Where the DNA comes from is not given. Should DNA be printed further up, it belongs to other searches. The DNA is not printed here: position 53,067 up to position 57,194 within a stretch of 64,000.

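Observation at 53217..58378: UbiA-type prenyltransferase domain fused to two tandem GT4 domains, followed by a third separate GT4 paralog (ancient triplication)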

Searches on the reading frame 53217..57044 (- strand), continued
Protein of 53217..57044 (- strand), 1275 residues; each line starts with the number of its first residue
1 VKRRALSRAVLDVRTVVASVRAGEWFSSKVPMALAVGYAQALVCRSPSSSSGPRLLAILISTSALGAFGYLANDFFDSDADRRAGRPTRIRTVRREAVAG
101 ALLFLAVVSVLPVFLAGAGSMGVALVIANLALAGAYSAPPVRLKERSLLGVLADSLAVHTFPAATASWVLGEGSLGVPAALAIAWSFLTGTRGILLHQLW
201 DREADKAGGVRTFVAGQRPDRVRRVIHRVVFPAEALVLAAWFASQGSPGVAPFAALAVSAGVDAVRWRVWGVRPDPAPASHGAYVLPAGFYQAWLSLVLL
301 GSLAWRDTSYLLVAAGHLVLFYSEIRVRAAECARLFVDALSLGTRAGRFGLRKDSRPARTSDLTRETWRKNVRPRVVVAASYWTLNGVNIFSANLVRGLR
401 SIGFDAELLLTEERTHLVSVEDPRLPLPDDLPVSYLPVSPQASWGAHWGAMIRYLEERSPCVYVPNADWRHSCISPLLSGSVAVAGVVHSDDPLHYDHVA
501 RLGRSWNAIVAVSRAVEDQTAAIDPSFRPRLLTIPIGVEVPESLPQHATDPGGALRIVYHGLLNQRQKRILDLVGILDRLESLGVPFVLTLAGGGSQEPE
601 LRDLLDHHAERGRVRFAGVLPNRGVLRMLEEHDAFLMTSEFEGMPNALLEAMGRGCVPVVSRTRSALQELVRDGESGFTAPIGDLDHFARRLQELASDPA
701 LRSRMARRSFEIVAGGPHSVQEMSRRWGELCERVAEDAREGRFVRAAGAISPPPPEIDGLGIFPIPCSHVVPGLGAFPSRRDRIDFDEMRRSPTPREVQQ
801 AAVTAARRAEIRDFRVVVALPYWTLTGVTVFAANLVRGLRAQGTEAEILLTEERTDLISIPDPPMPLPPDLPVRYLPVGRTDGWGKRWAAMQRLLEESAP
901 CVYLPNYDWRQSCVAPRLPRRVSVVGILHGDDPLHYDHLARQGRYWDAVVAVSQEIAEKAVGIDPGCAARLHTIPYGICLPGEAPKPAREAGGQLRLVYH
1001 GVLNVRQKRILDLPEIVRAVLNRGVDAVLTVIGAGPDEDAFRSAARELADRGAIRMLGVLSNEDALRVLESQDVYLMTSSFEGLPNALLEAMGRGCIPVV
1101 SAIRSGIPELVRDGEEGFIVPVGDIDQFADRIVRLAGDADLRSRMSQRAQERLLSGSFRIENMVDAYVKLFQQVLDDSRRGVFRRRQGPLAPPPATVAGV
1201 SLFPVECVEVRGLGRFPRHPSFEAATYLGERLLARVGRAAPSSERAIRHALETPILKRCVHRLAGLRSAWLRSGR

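Call 89: find_encoding_contigs(protein=P0018, flank=10000, max_places=1)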
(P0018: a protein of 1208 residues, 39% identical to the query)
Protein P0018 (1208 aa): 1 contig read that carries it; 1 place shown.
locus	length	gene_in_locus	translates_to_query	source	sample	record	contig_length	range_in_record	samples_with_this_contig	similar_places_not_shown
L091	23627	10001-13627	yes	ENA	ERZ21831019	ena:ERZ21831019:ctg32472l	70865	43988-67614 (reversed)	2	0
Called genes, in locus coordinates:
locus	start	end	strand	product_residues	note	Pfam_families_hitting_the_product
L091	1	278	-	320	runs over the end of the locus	PF20030:bpMoxR, PF00004:AAA (weak), PF07726:AAA_3, PF07728:AAA_5, PF17863:AAA_lid_2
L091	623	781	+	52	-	-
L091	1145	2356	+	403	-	PF00005:ABC_tran, PF14524:Wzt_C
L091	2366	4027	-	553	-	PF02985:HEAT (faint), PF03130:HEAT_PBS (faint), PF13646:HEAT_2 (weak), PF13385:Laminin_G_3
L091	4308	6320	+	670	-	PF13439:Glyco_transf_4, PF13579:Glyco_trans_4_4, PF20706:GT4-conflict, PF00534:Glycos_transf_1, PF13692:Glyco_trans_1_4, PF13524:Glyco_trans_1_2 (weak)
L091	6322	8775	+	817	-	PF00535:Glycos_transf_2, PF10111:Glyco_tranf_2_2, PF13641:Glyco_tranf_2_3, PF00534:Glycos_transf_1, PF13692:Glyco_trans_1_4, PF13524:Glyco_trans_1_2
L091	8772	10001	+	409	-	PF13439:Glyco_transf_4, PF13579:Glyco_trans_4_4, PF00534:Glycos_transf_1, PF13692:Glyco_trans_1_4, PF13524:Glyco_trans_1_2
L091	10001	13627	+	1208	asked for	PF01040:UbiA, PF13439:Glyco_transf_4 (weak), PF00534:Glycos_transf_1, PF13524:Glyco_trans_1_2 (weak), PF13692:Glyco_trans_1_4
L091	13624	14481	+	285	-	PF01061:ABC2_membrane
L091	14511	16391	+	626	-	PF14885:GHL15, PF25275:Golvesin_C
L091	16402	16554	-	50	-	-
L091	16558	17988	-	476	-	PF03601:Cons_hypoth698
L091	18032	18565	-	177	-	-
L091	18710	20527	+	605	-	PF00005:ABC_tran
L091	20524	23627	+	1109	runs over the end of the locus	-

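Call 90: find_encoding_contigs(protein=P0031, flank=10000, max_places=1)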
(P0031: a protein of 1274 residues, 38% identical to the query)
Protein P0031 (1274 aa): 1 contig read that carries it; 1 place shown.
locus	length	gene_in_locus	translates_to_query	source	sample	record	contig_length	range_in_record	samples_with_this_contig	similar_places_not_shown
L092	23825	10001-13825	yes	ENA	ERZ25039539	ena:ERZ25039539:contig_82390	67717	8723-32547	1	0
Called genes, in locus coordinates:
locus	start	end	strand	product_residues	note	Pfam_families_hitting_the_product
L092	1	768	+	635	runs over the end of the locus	-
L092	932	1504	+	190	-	PF01408:GFO_IDH_MocA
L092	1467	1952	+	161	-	-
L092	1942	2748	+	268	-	PF13641:Glyco_tranf_2_3 (weak), PF00535:Glycos_transf_2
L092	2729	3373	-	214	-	PF14602:Hexapep_2 (faint), PF25084:LbH_EIF2B (faint), PF25087:GMPPB_C (faint), PF00132:Hexapep (weak)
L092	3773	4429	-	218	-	PF00155:Aminotran_1_2 (weak), PF01041:DegT_DnrJ_EryC1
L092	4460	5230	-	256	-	-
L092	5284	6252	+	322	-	-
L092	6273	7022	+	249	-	-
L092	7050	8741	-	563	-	PF20706:GT4-conflict, PF00534:Glycos_transf_1, PF13692:Glyco_trans_1_4, PF02018:CBM_4_9 (weak)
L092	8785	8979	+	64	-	-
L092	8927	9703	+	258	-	PF13439:Glyco_transf_4 (weak), PF00534:Glycos_transf_1, PF13692:Glyco_trans_1_4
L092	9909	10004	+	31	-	-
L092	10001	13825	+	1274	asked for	PF01040:UbiA, PF13439:Glyco_transf_4 (weak), PF00534:Glycos_transf_1, PF13692:Glyco_trans_1_4, PF13524:Glyco_trans_1_2 (weak), PF13692:Glyco_trans_1_4 (weak)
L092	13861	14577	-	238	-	PF13489:Methyltransf_23 (weak), PF08241:Methyltransf_11 (weak), PF13649:Methyltransf_25 (weak)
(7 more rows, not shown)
